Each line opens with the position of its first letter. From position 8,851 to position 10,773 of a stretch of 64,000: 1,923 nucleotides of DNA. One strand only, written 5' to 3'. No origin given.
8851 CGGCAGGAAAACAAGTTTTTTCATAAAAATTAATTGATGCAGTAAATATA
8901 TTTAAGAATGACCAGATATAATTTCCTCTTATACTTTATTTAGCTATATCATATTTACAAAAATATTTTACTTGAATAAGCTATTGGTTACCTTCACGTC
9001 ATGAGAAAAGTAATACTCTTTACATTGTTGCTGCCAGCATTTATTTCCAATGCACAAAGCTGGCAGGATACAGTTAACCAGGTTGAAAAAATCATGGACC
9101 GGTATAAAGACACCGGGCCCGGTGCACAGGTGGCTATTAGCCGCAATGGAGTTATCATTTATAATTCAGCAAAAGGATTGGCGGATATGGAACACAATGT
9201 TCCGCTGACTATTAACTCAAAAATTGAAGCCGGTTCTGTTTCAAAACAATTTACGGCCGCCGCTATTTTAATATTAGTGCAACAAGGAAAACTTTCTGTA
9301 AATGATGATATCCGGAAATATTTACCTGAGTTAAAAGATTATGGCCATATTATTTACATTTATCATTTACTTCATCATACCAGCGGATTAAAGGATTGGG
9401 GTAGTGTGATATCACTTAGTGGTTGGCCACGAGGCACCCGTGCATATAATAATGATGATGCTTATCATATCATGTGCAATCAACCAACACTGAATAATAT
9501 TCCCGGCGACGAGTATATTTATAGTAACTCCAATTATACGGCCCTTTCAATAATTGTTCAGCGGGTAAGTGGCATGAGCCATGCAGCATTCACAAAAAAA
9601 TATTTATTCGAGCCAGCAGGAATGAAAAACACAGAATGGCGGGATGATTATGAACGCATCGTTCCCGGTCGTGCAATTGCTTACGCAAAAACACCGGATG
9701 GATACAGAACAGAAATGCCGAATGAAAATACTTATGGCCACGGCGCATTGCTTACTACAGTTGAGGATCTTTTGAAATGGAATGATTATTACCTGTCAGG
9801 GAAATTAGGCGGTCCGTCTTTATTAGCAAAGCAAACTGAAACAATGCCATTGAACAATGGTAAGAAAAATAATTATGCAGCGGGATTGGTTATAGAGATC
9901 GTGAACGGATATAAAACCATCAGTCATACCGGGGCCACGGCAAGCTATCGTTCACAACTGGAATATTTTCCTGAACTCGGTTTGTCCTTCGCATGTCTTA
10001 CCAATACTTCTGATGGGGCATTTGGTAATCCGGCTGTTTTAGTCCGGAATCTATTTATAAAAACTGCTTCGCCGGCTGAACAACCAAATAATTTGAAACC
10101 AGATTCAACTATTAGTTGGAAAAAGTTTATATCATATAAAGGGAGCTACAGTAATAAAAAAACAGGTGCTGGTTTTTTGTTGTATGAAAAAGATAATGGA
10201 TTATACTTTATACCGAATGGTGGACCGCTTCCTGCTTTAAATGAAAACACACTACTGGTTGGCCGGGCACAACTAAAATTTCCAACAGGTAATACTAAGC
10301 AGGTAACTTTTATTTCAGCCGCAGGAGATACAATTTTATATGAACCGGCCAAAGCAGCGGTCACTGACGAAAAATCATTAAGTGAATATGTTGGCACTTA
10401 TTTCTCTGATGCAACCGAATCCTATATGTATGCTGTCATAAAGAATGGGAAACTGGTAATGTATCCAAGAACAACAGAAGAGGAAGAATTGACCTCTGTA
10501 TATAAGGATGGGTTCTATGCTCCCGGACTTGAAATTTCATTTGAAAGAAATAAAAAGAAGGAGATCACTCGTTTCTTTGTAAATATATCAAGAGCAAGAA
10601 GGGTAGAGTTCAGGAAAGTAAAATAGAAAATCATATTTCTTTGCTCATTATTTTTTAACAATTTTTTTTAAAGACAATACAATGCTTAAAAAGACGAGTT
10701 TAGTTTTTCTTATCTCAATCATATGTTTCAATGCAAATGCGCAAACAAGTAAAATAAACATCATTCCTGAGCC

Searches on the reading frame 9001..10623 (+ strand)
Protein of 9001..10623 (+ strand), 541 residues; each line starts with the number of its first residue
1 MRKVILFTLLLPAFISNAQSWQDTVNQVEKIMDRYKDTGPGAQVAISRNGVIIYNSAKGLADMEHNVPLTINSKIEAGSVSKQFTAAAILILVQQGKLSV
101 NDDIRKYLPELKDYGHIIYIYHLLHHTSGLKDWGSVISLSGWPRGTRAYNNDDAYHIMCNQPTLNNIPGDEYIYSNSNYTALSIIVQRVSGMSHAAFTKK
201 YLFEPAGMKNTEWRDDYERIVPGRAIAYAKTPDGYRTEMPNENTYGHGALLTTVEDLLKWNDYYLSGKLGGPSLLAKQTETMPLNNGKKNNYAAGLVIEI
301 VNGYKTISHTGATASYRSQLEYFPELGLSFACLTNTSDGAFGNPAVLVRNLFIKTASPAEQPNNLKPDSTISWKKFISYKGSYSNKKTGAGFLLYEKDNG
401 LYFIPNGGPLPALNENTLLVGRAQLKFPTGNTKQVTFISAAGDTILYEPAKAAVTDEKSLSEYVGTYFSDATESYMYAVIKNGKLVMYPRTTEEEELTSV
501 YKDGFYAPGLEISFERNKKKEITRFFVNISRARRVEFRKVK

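Call 91: find_encoding_contigs(protein=window:9001-10623:+, flank=10000, max_places=1)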
Protein window:9001-10623:+ (541 aa): 12 contigs read that carry it; 1 place shown.
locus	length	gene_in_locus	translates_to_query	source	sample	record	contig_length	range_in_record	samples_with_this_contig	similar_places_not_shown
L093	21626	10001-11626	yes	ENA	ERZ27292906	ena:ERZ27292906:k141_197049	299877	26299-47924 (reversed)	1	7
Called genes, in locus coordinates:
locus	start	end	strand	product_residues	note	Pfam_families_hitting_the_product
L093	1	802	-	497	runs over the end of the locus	PF00224:PK, PF02887:PK_C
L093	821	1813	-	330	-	PF00365:PFK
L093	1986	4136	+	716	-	PF02897:Peptidase_S9_N, PF00326:Peptidase_S9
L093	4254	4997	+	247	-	-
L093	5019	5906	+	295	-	PF01073:3Beta_HSD, PF01370:Epimerase, PF02719:Polysacc_synt_2, PF04321:RmlD_sub_bind, PF13460:NAD_binding_10, PF16363:GDP_Man_Dehyd, PF07993:NAD_binding_4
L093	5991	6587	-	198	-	PF07920:DUF1684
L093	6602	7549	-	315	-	PF00491:Arginase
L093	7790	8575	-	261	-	PF00582:Usp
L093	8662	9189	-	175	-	PF08922:DUF1905, PF13376:OmdA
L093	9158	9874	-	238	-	-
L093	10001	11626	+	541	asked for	PF00144:Beta-lactamase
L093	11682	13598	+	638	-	PF02838:Glyco_hydro_20b, PF00728:Glyco_hydro_20, PF13287:Fn3_assoc (weak)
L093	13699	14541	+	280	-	PF19777:DUF6263 (weak)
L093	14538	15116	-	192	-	-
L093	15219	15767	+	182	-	PF03190:Thioredox_DsbH (weak), PF00085:Thioredoxin (weak), PF13899:Thioredoxin_7, PF13098:Thioredoxin_2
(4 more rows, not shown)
